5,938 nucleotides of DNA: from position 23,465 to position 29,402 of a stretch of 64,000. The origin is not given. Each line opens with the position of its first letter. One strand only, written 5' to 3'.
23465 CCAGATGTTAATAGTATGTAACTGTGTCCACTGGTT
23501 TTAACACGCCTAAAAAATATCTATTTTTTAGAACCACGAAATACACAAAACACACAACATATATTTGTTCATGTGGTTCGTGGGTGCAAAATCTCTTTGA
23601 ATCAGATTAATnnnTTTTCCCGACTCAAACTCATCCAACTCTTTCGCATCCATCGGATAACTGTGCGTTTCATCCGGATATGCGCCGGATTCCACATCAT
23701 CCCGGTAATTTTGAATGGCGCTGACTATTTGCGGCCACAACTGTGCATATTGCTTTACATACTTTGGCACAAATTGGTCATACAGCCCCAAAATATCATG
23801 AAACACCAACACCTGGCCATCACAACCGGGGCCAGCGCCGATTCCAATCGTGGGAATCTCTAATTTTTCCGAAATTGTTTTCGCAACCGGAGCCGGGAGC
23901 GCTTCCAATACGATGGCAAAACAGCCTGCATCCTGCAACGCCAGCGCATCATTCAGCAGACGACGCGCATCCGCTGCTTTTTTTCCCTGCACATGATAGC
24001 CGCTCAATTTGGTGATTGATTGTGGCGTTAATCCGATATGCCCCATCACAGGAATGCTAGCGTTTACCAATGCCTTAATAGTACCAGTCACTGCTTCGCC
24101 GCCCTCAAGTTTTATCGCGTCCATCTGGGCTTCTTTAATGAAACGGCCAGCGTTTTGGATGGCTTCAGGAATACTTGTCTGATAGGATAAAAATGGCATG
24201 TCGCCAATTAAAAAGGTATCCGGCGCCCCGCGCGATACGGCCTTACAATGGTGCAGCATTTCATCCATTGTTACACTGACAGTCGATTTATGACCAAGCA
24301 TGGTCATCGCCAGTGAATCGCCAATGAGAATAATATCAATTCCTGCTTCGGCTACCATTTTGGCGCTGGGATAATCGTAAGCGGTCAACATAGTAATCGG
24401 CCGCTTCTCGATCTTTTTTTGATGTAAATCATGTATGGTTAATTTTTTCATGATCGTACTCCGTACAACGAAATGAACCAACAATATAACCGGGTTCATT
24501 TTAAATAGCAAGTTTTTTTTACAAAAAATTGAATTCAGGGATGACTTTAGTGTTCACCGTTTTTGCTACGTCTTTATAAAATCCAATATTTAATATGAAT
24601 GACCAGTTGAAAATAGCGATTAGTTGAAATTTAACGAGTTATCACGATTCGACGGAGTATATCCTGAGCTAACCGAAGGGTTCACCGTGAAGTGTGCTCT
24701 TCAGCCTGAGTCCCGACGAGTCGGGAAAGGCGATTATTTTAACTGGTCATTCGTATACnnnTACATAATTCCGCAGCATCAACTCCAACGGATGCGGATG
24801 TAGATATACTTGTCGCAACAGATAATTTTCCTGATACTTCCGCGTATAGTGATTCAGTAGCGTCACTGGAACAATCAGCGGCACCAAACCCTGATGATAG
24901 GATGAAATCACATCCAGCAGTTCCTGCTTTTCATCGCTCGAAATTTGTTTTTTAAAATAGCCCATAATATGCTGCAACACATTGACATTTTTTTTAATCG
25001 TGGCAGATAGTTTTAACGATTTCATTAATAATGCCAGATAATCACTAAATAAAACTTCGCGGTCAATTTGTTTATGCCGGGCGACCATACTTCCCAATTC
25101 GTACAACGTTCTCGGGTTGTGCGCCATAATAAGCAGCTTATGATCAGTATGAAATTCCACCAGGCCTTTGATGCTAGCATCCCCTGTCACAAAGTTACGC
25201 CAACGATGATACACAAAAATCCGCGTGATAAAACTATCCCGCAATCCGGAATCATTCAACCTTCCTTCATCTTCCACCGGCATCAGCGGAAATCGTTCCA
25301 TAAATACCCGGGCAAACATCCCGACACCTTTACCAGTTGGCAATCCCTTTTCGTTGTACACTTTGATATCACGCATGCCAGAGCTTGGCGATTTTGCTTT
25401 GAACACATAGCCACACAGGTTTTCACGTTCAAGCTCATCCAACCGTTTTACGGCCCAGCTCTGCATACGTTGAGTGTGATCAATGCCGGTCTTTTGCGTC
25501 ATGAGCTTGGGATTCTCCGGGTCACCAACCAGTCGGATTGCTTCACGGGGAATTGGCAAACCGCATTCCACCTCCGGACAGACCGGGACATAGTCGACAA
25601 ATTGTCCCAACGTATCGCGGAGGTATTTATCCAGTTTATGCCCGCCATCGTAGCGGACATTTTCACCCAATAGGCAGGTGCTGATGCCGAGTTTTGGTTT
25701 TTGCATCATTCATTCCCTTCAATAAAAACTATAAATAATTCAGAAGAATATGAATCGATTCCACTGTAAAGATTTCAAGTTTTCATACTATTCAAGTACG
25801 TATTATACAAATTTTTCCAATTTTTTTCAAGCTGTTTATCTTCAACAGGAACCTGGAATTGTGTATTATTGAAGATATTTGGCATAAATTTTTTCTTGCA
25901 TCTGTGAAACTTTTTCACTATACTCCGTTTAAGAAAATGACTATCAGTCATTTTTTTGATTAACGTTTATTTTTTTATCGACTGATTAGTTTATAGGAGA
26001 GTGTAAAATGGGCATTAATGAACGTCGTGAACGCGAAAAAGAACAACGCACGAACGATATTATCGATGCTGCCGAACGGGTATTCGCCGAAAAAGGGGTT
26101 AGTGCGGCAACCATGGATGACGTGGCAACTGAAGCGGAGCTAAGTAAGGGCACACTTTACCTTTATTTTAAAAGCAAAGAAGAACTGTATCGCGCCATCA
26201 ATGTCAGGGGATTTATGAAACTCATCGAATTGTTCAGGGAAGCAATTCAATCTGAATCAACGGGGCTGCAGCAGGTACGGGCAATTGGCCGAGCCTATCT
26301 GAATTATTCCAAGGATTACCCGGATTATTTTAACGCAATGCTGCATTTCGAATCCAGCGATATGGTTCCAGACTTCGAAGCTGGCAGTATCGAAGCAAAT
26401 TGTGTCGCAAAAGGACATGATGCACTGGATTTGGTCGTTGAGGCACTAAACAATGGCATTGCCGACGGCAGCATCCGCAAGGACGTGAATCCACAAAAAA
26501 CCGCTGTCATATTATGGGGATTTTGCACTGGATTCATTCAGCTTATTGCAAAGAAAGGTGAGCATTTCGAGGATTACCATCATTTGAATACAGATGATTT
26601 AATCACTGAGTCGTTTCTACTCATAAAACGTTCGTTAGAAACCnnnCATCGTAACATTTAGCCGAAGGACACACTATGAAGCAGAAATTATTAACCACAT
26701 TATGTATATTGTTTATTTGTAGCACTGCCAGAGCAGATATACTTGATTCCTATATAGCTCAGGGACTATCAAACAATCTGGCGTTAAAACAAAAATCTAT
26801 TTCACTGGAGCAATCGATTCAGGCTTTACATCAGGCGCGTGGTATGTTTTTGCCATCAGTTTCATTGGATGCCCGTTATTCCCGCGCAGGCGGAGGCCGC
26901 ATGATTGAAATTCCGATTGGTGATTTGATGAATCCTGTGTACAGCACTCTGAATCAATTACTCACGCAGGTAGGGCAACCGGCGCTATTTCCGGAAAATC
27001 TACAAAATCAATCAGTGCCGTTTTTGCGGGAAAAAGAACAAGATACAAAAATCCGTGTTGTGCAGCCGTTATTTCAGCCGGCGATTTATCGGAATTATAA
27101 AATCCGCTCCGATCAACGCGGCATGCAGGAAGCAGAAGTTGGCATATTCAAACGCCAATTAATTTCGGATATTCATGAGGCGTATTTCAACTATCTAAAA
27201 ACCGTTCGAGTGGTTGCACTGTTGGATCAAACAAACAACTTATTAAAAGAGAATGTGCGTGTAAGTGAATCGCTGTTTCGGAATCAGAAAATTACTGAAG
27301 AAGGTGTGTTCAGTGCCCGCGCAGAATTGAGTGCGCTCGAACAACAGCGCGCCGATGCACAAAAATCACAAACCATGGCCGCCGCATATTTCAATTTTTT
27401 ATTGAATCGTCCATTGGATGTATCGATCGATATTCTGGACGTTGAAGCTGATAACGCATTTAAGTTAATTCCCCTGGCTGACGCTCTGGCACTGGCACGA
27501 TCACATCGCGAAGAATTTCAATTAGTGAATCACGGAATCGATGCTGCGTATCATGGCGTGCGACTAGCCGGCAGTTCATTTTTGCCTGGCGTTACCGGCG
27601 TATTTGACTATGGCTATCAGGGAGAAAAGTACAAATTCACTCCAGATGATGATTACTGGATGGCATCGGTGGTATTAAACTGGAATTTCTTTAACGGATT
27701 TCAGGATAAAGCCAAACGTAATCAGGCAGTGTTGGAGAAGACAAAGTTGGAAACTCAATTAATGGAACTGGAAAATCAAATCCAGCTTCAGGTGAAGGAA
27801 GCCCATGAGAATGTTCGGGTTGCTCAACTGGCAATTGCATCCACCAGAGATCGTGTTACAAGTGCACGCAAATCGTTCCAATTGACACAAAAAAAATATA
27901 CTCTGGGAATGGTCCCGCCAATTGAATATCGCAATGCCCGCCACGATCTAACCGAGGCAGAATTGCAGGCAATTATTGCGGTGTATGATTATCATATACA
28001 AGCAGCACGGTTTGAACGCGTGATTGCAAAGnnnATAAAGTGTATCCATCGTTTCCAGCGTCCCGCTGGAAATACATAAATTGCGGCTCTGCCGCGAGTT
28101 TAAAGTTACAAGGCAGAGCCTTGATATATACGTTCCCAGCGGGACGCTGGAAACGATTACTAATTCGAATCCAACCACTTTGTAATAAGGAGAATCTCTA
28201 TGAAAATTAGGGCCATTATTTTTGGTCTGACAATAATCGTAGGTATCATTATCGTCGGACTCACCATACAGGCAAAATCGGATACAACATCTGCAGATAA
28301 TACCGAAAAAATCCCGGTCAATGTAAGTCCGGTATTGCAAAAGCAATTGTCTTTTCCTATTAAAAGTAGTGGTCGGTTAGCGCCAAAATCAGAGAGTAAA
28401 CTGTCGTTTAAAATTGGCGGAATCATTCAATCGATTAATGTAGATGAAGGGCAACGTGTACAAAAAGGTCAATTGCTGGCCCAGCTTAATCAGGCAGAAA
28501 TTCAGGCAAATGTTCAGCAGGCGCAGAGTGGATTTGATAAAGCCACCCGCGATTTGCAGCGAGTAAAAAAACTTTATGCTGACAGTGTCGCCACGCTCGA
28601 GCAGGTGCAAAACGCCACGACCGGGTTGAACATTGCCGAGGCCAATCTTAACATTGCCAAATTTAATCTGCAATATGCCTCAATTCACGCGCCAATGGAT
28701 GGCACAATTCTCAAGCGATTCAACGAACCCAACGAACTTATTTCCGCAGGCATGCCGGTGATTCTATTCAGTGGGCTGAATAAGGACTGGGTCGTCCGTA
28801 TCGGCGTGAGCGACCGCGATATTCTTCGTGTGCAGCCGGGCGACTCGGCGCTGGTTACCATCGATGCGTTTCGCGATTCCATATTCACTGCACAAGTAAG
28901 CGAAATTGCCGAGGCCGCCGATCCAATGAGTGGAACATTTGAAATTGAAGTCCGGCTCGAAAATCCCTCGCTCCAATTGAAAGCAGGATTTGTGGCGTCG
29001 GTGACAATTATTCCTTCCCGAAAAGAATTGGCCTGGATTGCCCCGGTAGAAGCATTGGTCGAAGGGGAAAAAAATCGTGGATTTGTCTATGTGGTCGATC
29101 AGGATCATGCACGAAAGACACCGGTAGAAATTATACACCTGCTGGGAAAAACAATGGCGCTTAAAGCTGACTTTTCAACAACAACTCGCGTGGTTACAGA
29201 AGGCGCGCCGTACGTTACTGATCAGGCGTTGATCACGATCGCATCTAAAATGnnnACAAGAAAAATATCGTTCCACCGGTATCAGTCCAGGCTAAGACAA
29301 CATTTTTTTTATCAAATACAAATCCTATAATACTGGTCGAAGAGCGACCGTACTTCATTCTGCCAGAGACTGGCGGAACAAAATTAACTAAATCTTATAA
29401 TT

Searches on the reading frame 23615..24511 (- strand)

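Call 21: search_protein_families(library=pfam, proteins=[window:23615-24511:-], max_evalue=0.001)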
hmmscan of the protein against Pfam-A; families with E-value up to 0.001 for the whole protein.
window:23615-24511:- (299 aa): 3 families
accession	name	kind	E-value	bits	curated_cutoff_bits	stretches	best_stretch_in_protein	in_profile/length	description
PF02548.21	Pantoate_transf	-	1.2e-117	392.4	28.7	1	23-280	1-258/259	Ketopantoate hydroxymethyltransferase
PF13714.12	PEP_mutase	-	6.9e-06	26.2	31.5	1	29-96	4-68/240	Phosphoenolpyruvate phosphomutase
PF01177.27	Asp_Glu_race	-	4.4e-05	23.8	31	1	134-225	5-97/211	Asp/Glu/Hydantoin racemase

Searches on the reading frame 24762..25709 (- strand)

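Call 21: search_protein_families(library=pfam, proteins=[window:24762-25709:-], max_evalue=0.001)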
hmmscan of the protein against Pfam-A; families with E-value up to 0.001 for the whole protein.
window:24762-25709:- (316 aa): 2 families
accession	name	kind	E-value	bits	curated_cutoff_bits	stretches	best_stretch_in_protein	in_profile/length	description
PF08349.16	DUF1722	-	2.4e-43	147.6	22.5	1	191-307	1-117/117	Protein of unknown function (DUF1722)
PF04463.17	2-thiour_desulf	-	4e-42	144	34.7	1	8-148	2-141/141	2-thiouracil desulfurase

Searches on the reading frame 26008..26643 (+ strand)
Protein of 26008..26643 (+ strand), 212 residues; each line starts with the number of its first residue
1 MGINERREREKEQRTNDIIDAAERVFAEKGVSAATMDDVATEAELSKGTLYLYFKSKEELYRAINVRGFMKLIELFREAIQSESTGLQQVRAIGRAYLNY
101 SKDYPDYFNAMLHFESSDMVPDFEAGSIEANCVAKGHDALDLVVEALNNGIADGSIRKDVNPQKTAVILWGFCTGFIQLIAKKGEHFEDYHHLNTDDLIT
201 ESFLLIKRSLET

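Call 21: search_protein_families(library=pfam, proteins=[window:26008-26643:+], max_evalue=0.001)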
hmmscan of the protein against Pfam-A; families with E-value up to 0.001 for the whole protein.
window:26008-26643:+ (212 aa): 3 families
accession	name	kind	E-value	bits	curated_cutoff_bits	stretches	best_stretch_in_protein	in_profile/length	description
PF00440.29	TetR_N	-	3.3e-19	68.9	24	1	18-64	1-47/47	Bacterial regulatory proteins, tetR family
PF13305.11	TetR_C_33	-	2e-07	32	26.8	1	90-184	1-85/103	Tetracyclin repressor-like, C-terminal domain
PF16925.10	TetR_C_13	-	0.00025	21.8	27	0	129-179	42-92/109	Tetracyclin repressor-like, C-terminal domain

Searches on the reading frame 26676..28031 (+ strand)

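Call 22: search_protein_families(library=pfam, proteins=[window:26676-28031:+], max_evalue=0.001)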
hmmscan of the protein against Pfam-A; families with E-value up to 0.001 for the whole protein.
window:26676-28031:+ (452 aa): 1 family
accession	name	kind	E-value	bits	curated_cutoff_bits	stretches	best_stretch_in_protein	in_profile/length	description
PF02321.23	OEP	-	4.3e-48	164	22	2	267-450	1-186/187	Outer membrane efflux protein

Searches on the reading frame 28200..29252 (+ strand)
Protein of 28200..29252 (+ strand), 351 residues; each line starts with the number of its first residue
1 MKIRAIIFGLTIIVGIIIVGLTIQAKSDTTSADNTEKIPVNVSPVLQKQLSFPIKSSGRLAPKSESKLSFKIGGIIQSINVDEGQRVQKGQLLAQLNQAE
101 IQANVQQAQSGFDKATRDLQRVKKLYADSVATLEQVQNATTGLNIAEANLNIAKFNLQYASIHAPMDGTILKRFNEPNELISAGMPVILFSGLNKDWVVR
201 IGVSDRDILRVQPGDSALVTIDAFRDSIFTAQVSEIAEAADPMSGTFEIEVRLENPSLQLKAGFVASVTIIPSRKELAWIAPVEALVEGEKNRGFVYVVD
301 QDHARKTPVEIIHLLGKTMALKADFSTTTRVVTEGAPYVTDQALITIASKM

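Call 22: search_protein_families(library=pfam, proteins=[window:28200-29252:+], max_evalue=0.001)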
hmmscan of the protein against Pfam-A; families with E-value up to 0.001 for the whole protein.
window:28200-29252:+ (351 aa): 3 families
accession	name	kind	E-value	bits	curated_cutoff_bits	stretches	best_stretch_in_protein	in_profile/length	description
PF16576.10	HlyD_D23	-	1e-20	74.4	30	1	65-266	19-214/214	Barrel-sandwich domain of CusB or HlyD membrane-fusion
PF13437.12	HlyD_3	-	3.4e-16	60.3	22.2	1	162-263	2-106/106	HlyD family secretion protein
PF13533.13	Biotin_lipoyl_2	-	2.9e-08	33.8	29.8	1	67-97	2-32/32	Biotin-lipoyl like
